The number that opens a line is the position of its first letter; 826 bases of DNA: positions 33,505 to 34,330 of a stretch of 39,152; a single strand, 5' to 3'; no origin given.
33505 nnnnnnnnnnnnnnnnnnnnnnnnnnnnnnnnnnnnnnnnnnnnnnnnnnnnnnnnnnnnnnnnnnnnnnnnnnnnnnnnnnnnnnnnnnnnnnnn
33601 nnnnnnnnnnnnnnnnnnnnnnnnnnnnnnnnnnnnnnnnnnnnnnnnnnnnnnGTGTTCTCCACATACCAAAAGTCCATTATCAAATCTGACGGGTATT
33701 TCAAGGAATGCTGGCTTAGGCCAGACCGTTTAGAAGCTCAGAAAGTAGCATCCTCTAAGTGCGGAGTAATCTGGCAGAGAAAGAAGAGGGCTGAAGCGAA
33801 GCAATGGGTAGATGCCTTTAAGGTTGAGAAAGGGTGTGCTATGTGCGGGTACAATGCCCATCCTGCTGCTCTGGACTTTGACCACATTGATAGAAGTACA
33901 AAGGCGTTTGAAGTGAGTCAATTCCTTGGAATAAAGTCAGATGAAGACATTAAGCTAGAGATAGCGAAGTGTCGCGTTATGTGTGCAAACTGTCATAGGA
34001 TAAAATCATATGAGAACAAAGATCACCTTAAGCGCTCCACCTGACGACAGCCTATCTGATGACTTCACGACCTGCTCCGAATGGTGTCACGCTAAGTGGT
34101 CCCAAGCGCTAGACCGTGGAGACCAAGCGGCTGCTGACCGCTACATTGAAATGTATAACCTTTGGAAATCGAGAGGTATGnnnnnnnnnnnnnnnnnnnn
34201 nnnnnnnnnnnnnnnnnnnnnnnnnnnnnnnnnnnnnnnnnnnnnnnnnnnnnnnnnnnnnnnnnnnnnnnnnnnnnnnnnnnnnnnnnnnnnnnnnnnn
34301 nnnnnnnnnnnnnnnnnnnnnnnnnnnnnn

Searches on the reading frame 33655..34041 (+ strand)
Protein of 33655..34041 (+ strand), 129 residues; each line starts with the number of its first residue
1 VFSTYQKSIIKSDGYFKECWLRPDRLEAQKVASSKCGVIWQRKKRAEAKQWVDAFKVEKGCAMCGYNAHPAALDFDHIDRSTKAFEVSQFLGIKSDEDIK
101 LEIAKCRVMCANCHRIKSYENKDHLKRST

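Call 3: search_protein_families(library=pfam, proteins=[window:33655-34041:+], max_evalue=0.1)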
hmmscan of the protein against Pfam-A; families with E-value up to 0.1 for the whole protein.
window:33655-34041:+ (129 aa): 1 family
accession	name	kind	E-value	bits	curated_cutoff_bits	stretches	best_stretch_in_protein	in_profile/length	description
PF01844.29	HNH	-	0.0013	19.2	21.4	0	97-119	24-46/47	HNH endonuclease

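Call 4: search_protein_families(library=phrogs, proteins=[window:33655-34041:+], max_evalue=0.01)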
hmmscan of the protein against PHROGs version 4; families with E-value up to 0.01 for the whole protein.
window:33655-34041:+ (129 aa): 9 families
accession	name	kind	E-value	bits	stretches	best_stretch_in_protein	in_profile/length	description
phrog_3106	-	DNA, RNA and nucleotide metabolism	4e-42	145.7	1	2-127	105-230/252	HNH endonuclease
phrog_2255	-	DNA, RNA and nucleotide metabolism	2.8e-25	90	1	41-127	93-178/211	HNH endonuclease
phrog_4234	-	DNA, RNA and nucleotide metabolism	5.1e-12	46.6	1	40-124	12-89/130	HNH endonuclease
phrog_35854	-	DNA, RNA and nucleotide metabolism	1.2e-05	26.4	1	60-115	8-64/145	HNH endonuclease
phrog_30726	-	unknown function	4.7e-05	24.2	1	51-115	41-108/159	-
phrog_10212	-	unknown function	0.00015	23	1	57-119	63-123/128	-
phrog_1271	-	DNA, RNA and nucleotide metabolism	0.00053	20.5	1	28-122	230-320/361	HNH endonuclease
phrog_5956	-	DNA, RNA and nucleotide metabolism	0.0013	19.4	1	59-122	60-112/138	HNH endonuclease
phrog_10822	-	DNA, RNA and nucleotide metabolism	0.0029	18.3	0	45-80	87-126/245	HNH endonuclease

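Call 38: search_dna_similar(query=window:33655-34041:+, collection=phages, mode=protein, max_rows=60, rows=best, max_evalue=0.00001)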
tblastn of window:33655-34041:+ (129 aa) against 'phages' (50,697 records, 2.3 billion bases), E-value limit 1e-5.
Records with a match: 329; places in all: 354; records where one place covers at least 80% of the query: 59.
Best place of each record, by identity: 90-95% 10; <60% 319.
By first word of the organism name: Escherichia 51; Pseudomonas 39; Salmonella 35; Klebsiella 34; Streptomyces 33; Synechococcus 17; Bacteroides 13; Yersinia 12; Vibrio 10; Prevotella 9; and 32 more.
By host as written in the record: - 34; Streptomyces griseus ATCC 10137 15; Escherichia coli 15; Klebsiella pneumoniae 14; Streptomyces lividans JI 1326 9; Prevotella sp. 9; Pseudomonas syringae pv. porri LMG 28495 8; Bacteroides intestinalis DSM 108646 8; and 119 more.
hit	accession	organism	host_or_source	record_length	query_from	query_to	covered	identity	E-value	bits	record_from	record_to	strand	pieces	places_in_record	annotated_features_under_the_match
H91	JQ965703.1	Yersinia phage YpsP-G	Yersinia pestis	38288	1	129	100%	92.2%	4e-75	247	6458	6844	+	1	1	hypothetical protein (x2)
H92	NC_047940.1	Yersinia phage YpsP-G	Yersinia pestis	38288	1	129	100%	92.2%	4e-75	247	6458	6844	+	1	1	HNH endonuclease | hypothetical protein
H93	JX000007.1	Yersinia phage R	Yersinia pestis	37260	1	129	100%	92.2%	5e-75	246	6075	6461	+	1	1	hypothetical protein (x2)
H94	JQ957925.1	Yersinia phage Y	-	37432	1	129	100%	92.2%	5e-75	246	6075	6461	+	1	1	hypothetical protein (x2)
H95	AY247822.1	Yersinia phage phiA1122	-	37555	1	129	100%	92.2%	5e-75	246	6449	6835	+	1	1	hypothetical protein | protein 1.8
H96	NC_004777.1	Yersinia phage phiA1122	Yersinia pestis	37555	1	129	100%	92.2%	5e-75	246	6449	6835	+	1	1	HNH endonuclease | hypothetical protein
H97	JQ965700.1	Yersinia phage YpP-Y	Yersinia pestis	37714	1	129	100%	92.2%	5e-75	246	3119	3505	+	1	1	hypothetical protein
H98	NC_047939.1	Yersinia phage YpP-Y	Yersinia pestis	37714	1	129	100%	92.2%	5e-75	246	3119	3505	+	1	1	HNH endonuclease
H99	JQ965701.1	Yersinia phage YpP-R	Yersinia pestis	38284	1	129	100%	92.2%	5e-75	246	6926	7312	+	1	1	hypothetical protein (x2)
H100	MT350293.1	Enterococcus phage EFA-2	Enterococcus faecalis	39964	1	129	100%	90.7%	2e-74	244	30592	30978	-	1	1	hypothetical protein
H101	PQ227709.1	Escherichia phage 536_P3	Escherichia coli 536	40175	2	126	97%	56.8%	5e-46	164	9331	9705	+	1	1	record has no annotation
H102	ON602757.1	Klebsiella phage VLCpiA1e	Klebsiella pneumoniae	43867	1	123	95%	54.5%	5e-40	146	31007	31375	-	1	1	none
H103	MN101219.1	Klebsiella phage KMI5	Klebsiella michiganensis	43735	1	123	95%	53.7%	2e-39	145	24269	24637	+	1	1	hypothetical protein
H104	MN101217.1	Klebsiella phage KMI3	Klebsiella michiganensis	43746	1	123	95%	53.7%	2e-39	145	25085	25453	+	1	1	hypothetical protein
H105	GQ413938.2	Klebsiella phage KP34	Klebsiella pneumoniae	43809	1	123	95%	53.7%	2e-39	145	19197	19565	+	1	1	36: conserved hypothetical protein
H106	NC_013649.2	Klebsiella phage KP34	Klebsiella pneumoniae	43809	1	123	95%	53.7%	2e-39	145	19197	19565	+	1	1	36: HNH endonuclease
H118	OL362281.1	Klebsiella phage 6996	Klebsiella pneumoniae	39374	6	125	93%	41.7%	3e-27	110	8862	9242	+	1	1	hypothetical protein | nucleotide kinase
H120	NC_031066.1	Citrobacter phage SH1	Citrobacter freundii CF5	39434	40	125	67%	53.5%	3e-26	107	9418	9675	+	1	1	hypothetical protein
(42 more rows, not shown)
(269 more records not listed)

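Call 39: get_annotated_region(hit=H106, flank=1500)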
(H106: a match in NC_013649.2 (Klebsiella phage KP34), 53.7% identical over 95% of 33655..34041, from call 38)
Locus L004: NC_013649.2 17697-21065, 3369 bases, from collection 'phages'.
description: Klebsiella phage KP34, complete genome.
organism: Klebsiella phage KP34 (NCBI taxid 674081)
taxonomy: Viruses; Duplodnaviria; Heunggongvirae; Uroviricota; Caudoviricetes; Autographiviridae; Slopekvirinae; Drulisvirus; Drulisvirus KP34
host: Klebsiella pneumoniae; source: -; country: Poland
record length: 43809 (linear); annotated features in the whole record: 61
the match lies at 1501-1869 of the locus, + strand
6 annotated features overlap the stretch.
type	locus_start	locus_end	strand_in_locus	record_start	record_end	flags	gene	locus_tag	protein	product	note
CDS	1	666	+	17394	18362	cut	32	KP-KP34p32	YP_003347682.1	exonuclease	similar to Vibrio phage VP93 putative exonuclease in YP_002875646.1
CDS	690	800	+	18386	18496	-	33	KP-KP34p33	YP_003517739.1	hypothetical protein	-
CDS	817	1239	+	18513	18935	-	34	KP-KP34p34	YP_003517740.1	endonuclease VII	similar to Vibrio phage VP93 putative endonuclease in YP_002875647.1; motif pfam02945; endonuclease_7; recombination ...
CDS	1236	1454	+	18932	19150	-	35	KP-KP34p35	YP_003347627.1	nucleotide kinase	gp1.7-like protein; similar to Yersinia pestis phage phiA1122 protein 1.7 in NP_848270.1; motif pfam11753; DUF3310; ...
CDS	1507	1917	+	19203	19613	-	36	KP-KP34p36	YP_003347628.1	HNH endonuclease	similar to Yersinia pestis phage phiA1122 hypothetical protein phiA1122p09 in NP_848271.1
CDS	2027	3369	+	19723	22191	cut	37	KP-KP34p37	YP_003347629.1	N4-like RNA polymerase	similar to Vibrio phage VP93 putative RNA polymerase in YP_002875649.1; motif PHA00452; T3/T7-like RNA polymerase; ...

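Call 40: get_annotated_region(hit=H102, flank=1500)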
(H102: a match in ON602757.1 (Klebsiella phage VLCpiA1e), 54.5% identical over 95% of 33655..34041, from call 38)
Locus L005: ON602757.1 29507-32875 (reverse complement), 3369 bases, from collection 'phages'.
description: Klebsiella phage VLCpiA1e, complete genome.
organism: Klebsiella phage VLCpiA1e (NCBI taxid 2874856)
taxonomy: Viruses; Duplodnaviria; Heunggongvirae; Uroviricota; Caudoviricetes; Autographiviridae; Slopekvirinae; Drulisvirus
host: Klebsiella pneumoniae; source: soil and water; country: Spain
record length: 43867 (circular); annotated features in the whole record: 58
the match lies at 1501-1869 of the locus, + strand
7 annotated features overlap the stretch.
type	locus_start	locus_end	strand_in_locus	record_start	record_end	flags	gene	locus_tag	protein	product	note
CDS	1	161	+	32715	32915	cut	-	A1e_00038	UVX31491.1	hypothetical protein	-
CDS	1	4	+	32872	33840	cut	-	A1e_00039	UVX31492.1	RNaseH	-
CDS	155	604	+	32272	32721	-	-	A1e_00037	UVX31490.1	HNH endonuclease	-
CDS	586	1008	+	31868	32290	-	-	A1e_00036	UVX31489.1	endonuclease VII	-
CDS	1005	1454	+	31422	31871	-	-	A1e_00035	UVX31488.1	nucleotide kinase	-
CDS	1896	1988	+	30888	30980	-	-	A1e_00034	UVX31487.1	hypothetical protein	-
CDS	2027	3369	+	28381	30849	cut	-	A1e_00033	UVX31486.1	RNA polymerase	-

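Call 41: get_annotated_region(hit=H118, flank=1500)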
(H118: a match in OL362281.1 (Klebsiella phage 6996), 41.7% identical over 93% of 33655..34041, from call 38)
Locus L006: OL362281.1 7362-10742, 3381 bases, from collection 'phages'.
description: Klebsiella phage 6996, complete genome.
organism: Klebsiella phage 6996 (NCBI taxid 2912299)
taxonomy: Viruses; Duplodnaviria; Heunggongvirae; Uroviricota; Caudoviricetes; Autographiviridae; Studiervirinae; Teetrevirus
host: Klebsiella pneumoniae; source: raw sewage; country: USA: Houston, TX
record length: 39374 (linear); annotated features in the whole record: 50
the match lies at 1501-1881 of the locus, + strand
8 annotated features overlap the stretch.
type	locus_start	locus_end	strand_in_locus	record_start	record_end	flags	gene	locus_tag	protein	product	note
CDS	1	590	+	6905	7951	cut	-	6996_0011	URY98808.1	ATP-dependent DNA ligase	-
CDS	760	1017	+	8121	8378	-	-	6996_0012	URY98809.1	hypothetical protein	-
CDS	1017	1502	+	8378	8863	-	-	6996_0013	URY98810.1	nucleotide kinase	nucleotide kinase, phosphorylates dGMP to dGDP and dTMP to dTDP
CDS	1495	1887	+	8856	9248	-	-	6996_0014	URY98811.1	hypothetical protein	-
CDS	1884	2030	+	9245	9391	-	-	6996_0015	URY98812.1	hypothetical protein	-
CDS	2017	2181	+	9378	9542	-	-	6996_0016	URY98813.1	bacterial RNA polymerase inhibitor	-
CDS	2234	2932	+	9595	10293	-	-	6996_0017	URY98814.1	single-stranded DNA-binding protein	-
CDS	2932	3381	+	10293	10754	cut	-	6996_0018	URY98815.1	endonuclease I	endonuclease I, four-way DNA junctions resolving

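Call 42: get_annotated_region(hit=H120, flank=1500)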
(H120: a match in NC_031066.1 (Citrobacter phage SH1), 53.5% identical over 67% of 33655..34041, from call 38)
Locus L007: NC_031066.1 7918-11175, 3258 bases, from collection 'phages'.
description: Citrobacter phage SH1, complete genome.
organism: Citrobacter phage SH1 (NCBI taxid 1805464)
taxonomy: Viruses; Duplodnaviria; Heunggongvirae; Uroviricota; Caudoviricetes; Autographiviridae; Studiervirinae; Teetrevirus; Teetrevirus SH1
host: Citrobacter freundii CF5; source: -; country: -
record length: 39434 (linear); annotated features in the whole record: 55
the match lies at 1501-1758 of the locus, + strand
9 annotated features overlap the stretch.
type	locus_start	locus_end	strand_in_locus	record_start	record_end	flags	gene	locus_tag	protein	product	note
CDS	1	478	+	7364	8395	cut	-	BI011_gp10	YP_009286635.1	DNA ligase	gp10; No experimental evidence; DNA ligase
CDS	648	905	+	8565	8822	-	-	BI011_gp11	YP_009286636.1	BC10 family protein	gp11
CDS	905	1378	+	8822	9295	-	-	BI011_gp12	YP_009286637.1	hypothetical protein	gp12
CDS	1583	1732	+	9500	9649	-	-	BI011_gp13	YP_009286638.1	hypothetical protein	gp13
CDS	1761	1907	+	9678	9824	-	-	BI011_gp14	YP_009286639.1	hypothetical protein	gp14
CDS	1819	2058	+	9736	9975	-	-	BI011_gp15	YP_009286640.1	RNA polymerase inhibitor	gp15; No experimental evidence; Bacterial rna polymerase inhibitor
CDS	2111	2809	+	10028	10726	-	-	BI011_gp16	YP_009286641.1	Gp2.5-like ssDNA binding protein and ssDNA annealing protein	gp16; No experimental evidence; Single stranded dna-binding protein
CDS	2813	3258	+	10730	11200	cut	-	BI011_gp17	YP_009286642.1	endonuclease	gp17; No experimental evidence; Homing endonuclease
CDS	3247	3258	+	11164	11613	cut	-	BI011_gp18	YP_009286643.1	endonuclease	gp18; No experimental evidence; gene3; gene3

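Call 43: get_annotated_region(hit=H101, flank=1500)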
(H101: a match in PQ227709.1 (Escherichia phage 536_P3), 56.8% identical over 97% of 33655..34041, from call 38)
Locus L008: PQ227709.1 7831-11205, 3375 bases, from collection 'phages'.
description: UNVERIFIED: Escherichia phage 536_P3, complete genome.
organism: Escherichia phage 536_P3 (NCBI taxid 3299034)
taxonomy: Viruses; Duplodnaviria; Heunggongvirae; Uroviricota; Caudoviricetes; Autographiviridae; Studiervirinae; Teetrevirus
host: Escherichia coli 536; source: sewage water; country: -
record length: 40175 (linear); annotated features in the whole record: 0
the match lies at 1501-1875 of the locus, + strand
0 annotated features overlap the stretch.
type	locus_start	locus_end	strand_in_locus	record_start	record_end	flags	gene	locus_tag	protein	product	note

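Call 69: search_protein_families(library=pfam, proteins=[L008:963-1436:+, L005:1005-1451:+, L004:1236-1451:+], max_evalue=0.01)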
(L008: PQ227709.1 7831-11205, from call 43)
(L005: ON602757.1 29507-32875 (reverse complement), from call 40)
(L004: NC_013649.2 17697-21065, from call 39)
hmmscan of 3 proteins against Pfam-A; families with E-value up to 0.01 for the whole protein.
L008:963-1436:+ (158 aa): 1 family
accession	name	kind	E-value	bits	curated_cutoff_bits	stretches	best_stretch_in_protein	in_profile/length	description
PF11753.13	DUF3310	-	5.2e-22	78.1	24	1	84-146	1-59/60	Protein of unknwon function (DUF3310)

L005:1005-1451:+ (149 aa): 1 family
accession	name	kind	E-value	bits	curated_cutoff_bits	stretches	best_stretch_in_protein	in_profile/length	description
PF11753.13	DUF3310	-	4.7e-19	68.6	24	1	82-140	1-59/60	Protein of unknwon function (DUF3310)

L004:1236-1451:+ (72 aa): 1 family
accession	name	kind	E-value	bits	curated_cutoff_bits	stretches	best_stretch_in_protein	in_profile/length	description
PF11753.13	DUF3310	-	9.6e-20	70.9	24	1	5-63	1-59/60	Protein of unknwon function (DUF3310)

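Call 75: search_protein_families(library=ncbifam, proteins=[window:33655-34041:+], max_evalue=0.01)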
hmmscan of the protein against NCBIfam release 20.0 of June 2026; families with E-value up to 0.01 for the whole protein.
window:33655-34041:+ (129 aa): 0 families

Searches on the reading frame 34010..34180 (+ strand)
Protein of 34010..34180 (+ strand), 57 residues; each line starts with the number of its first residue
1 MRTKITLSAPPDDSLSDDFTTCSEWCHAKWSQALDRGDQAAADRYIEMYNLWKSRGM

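Call 3: search_protein_families(library=pfam, proteins=[window:34010-34180:+], max_evalue=0.1)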
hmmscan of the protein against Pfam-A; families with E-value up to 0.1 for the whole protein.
window:34010-34180:+ (57 aa): 0 families

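Call 4: search_protein_families(library=phrogs, proteins=[window:34010-34180:+], max_evalue=0.01)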
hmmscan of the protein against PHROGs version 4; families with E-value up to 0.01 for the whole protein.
window:34010-34180:+ (57 aa): 1 family
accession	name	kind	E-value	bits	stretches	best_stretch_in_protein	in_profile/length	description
phrog_1312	-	unknown function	6.3e-20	72.1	1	18-57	3-42/46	-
